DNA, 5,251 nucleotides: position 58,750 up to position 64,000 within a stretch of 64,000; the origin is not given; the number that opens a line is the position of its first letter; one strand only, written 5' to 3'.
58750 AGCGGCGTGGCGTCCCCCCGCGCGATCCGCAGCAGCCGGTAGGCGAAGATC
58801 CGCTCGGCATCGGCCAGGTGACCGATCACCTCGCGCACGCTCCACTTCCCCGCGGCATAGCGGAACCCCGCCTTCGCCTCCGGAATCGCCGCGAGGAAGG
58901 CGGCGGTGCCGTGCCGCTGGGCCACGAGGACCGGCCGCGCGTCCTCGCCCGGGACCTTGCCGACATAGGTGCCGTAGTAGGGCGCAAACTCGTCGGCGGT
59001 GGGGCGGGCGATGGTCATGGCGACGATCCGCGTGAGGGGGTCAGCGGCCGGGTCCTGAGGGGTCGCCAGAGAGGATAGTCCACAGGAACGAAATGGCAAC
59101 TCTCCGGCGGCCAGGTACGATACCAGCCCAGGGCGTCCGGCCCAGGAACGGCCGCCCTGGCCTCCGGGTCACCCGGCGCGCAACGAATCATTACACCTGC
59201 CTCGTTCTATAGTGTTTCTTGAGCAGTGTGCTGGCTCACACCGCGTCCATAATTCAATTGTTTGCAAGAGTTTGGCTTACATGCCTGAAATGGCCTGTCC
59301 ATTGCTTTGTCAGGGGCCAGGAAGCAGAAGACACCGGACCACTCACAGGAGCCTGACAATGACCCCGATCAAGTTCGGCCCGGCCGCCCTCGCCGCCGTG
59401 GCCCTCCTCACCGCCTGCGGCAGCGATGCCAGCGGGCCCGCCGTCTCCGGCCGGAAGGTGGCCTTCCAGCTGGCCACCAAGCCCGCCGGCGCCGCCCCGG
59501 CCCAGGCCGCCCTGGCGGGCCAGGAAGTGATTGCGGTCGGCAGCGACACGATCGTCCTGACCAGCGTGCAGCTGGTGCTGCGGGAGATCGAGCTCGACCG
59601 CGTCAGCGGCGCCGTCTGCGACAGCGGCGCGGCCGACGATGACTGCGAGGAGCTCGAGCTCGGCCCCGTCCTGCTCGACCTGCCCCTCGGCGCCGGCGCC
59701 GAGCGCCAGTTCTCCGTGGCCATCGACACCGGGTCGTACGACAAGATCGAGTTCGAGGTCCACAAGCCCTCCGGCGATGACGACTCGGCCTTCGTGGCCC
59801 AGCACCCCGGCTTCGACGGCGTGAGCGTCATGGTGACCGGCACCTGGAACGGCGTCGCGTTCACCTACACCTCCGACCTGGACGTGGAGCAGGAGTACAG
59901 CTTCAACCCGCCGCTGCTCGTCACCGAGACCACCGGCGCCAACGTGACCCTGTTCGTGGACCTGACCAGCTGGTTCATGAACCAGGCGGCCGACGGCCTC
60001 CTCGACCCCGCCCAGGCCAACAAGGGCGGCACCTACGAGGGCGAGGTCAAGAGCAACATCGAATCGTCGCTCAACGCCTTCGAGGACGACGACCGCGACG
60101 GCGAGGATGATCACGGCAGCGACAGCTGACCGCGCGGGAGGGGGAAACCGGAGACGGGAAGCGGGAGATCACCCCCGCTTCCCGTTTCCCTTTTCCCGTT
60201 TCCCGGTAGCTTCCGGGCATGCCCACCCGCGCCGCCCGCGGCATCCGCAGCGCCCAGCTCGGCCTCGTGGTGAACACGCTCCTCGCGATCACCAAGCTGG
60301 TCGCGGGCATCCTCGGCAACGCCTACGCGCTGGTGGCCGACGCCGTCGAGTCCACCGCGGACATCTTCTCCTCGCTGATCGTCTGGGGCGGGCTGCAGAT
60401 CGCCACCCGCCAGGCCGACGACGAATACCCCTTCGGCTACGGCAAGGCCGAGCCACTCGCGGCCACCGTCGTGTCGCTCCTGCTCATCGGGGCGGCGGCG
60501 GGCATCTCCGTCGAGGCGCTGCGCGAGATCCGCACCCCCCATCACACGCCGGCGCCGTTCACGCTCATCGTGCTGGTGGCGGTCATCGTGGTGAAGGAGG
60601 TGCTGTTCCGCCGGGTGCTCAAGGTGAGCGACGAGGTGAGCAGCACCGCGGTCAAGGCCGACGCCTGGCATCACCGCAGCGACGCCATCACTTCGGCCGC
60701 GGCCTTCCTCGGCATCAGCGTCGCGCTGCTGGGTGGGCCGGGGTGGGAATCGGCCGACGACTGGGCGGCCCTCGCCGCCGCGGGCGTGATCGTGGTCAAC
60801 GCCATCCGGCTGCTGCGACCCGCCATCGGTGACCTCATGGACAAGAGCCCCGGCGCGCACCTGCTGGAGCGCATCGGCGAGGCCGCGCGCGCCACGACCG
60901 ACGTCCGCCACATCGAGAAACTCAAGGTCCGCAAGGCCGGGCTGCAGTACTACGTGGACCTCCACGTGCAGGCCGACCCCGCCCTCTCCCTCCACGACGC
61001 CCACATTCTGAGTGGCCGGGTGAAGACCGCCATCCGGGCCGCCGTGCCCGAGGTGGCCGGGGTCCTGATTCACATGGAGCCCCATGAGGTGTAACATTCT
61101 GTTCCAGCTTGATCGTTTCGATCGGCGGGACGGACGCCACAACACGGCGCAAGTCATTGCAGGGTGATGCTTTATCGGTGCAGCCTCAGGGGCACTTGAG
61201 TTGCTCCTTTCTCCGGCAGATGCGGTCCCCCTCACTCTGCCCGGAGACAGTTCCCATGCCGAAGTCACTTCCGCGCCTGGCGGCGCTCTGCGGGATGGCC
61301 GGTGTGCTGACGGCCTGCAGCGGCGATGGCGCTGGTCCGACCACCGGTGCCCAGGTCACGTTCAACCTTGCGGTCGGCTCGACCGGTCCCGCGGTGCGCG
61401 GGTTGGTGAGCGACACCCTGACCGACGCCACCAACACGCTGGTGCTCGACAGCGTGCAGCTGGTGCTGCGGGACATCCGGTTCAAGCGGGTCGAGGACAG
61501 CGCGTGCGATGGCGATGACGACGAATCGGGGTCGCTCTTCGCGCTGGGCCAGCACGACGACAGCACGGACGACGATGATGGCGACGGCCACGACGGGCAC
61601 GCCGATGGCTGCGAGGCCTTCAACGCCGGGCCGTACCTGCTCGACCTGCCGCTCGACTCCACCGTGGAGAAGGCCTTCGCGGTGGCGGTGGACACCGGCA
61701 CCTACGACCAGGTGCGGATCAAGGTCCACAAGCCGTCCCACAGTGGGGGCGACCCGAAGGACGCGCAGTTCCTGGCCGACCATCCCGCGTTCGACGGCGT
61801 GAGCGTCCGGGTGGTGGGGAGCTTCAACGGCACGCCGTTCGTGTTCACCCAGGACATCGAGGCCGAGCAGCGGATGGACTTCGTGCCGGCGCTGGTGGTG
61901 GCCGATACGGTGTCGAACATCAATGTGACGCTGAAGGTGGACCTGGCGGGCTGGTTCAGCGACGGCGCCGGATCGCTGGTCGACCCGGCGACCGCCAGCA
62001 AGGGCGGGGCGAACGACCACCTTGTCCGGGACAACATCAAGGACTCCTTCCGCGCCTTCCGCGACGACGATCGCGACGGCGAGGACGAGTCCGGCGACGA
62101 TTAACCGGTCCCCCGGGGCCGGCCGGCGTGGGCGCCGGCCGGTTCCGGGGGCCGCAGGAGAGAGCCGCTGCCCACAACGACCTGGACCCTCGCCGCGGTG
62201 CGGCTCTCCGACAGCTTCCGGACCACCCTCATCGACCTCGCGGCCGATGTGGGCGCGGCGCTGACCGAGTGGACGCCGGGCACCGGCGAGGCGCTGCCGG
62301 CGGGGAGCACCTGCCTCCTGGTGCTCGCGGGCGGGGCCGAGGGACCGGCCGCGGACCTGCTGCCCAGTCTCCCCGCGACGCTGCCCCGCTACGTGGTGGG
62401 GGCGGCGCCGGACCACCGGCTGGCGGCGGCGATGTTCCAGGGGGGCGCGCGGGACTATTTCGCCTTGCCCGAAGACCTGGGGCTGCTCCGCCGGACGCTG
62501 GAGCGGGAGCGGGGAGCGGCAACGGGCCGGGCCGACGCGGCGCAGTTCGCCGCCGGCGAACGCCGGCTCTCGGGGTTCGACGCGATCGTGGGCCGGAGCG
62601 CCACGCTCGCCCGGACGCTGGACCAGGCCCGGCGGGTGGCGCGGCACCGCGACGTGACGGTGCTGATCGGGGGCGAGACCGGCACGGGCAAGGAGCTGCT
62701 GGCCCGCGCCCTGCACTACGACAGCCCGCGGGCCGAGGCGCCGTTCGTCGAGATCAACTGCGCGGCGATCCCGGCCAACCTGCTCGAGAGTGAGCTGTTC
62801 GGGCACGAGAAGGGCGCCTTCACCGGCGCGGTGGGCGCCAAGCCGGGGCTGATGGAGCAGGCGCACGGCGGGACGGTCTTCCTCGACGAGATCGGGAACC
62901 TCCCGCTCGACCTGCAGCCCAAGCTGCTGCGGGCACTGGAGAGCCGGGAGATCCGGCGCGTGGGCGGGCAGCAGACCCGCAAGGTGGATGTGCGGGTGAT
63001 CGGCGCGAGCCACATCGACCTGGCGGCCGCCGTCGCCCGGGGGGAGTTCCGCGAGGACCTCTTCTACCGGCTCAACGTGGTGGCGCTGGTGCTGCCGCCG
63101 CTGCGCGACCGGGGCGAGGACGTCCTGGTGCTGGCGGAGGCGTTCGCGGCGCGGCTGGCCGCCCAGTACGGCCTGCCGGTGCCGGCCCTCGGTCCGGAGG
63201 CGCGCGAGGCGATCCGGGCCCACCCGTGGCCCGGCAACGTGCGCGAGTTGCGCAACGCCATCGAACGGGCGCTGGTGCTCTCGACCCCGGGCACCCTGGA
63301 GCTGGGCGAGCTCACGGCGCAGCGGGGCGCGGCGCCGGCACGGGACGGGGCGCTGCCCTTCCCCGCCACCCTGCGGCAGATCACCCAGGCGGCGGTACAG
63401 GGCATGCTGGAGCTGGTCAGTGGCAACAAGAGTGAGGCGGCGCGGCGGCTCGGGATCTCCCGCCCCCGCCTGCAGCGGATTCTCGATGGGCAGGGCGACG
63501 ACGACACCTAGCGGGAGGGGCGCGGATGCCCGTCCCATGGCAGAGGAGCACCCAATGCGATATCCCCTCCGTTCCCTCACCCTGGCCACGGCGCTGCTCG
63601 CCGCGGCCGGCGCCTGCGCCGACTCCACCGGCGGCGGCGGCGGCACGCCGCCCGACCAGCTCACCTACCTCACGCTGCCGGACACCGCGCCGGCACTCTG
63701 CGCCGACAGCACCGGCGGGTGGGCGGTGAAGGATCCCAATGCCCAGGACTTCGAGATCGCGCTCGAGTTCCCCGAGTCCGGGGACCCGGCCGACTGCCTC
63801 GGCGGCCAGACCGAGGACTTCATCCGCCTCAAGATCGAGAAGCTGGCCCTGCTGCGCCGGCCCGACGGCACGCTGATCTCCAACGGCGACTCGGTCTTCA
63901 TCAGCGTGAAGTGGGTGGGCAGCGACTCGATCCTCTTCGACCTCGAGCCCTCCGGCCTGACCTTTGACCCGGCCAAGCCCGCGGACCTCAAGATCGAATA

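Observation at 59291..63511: Sigma-54-driven module: two paralogous acidic lipoproteins flanking a CDF metal exporter, with a dedicated activator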

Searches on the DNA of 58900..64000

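Call 68: search_rna_families(source=window, start=58900, end=64000, threshold=evalue, max_evalue=1)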
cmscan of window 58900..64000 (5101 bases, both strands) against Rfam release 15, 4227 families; matches with E-value up to 1: 5.
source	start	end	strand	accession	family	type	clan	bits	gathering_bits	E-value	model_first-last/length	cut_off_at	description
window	60135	60198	-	RF03610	mir-H7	Gene; miRNA;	CL00141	28.7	94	0.064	1-69/69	no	mir-H7 microRNA precursor family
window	60141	60198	+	RF03360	mir-3156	Gene; miRNA;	-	25.5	76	0.092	1-77/77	no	mir-3156 microRNA precursor family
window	60140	60198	-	RF03360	mir-3156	Gene; miRNA;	-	24.5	76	0.17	1-77/77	no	mir-3156 microRNA precursor family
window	60151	60189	+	RF03778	mir-483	Gene; miRNA;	-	22.9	60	0.75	1-75/75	no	mir-483 microRNA precursor family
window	63659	63725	-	RF01553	TB9Cs1H3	Gene; snRNA; snoRNA; HACA-box;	-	21.4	35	0.31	1-65/65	no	Trypanosomatid snoRNA TB9Cs1H3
